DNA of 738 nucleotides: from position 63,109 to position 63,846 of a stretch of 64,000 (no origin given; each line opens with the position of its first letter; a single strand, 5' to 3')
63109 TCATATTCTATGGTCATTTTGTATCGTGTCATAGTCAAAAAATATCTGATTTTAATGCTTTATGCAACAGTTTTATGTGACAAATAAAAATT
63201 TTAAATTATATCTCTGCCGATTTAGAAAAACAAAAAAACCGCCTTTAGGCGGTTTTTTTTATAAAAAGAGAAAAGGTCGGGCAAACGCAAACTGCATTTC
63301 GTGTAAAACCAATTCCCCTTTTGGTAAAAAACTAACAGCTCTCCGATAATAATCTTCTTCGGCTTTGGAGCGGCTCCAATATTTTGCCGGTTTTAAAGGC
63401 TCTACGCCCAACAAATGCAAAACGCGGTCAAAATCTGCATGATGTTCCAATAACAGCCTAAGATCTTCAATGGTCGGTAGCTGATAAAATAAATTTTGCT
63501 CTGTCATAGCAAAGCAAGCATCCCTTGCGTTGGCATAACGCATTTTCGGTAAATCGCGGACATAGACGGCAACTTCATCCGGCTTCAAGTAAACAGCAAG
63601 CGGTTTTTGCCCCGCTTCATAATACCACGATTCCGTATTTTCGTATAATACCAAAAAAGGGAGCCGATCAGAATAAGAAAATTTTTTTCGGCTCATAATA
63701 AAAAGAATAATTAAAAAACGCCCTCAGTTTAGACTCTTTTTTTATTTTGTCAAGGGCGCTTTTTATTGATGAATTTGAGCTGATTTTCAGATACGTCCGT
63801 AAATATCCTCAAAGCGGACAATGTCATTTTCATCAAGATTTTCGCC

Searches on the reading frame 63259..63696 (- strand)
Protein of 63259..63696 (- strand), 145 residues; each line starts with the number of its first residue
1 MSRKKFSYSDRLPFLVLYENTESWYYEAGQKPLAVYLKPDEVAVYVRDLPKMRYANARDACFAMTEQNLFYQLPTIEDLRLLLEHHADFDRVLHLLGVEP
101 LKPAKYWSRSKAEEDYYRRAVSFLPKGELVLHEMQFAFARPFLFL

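Call 42: find_encoding_contigs(protein=window:63259-63696:-, flank=10000, max_places=5)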
Protein window:63259-63696:- (145 aa): 13 contigs read that carry it; 5 places shown.
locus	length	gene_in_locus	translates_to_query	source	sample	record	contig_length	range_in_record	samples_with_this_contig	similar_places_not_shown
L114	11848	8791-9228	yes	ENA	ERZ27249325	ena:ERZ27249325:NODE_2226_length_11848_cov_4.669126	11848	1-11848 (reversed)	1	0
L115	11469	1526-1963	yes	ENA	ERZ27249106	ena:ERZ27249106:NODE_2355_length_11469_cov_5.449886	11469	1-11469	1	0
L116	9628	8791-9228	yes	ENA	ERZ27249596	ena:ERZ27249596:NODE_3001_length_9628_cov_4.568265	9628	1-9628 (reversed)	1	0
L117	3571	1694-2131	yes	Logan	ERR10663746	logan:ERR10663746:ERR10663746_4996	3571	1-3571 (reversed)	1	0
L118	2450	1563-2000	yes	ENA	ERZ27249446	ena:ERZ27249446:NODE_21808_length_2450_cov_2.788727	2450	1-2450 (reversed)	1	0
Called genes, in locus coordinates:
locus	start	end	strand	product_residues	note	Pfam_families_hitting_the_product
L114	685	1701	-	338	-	PF00294:PfkB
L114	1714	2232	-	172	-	PF02417:Chromate_transp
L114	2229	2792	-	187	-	PF02417:Chromate_transp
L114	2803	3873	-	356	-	PF03462:PCRF, PF00472:RF-1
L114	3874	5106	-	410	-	PF13393:tRNA-synt_His, PF00587:tRNA-synt_2b, PF03129:HGTP_anticodon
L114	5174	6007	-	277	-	PF13413:HTH_25, PF13464:RodZ_C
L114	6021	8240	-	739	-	PF13185:GAF_2, PF13492:GAF_3 (weak), PF05524:PEP-utilisers_N, PF00391:PEP-utilizers, PF02896:PEP-utilizers_C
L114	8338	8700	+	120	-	PF01050:MannoseP_isomer, PF07883:Cupin_2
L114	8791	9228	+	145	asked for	-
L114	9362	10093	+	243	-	PF01416:PseudoU_synth_1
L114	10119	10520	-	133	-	-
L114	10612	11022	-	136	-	-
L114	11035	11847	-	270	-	?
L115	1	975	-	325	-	?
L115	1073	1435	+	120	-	PF01050:MannoseP_isomer, PF07883:Cupin_2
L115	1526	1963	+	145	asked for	-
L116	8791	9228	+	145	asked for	-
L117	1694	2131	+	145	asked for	-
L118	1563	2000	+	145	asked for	-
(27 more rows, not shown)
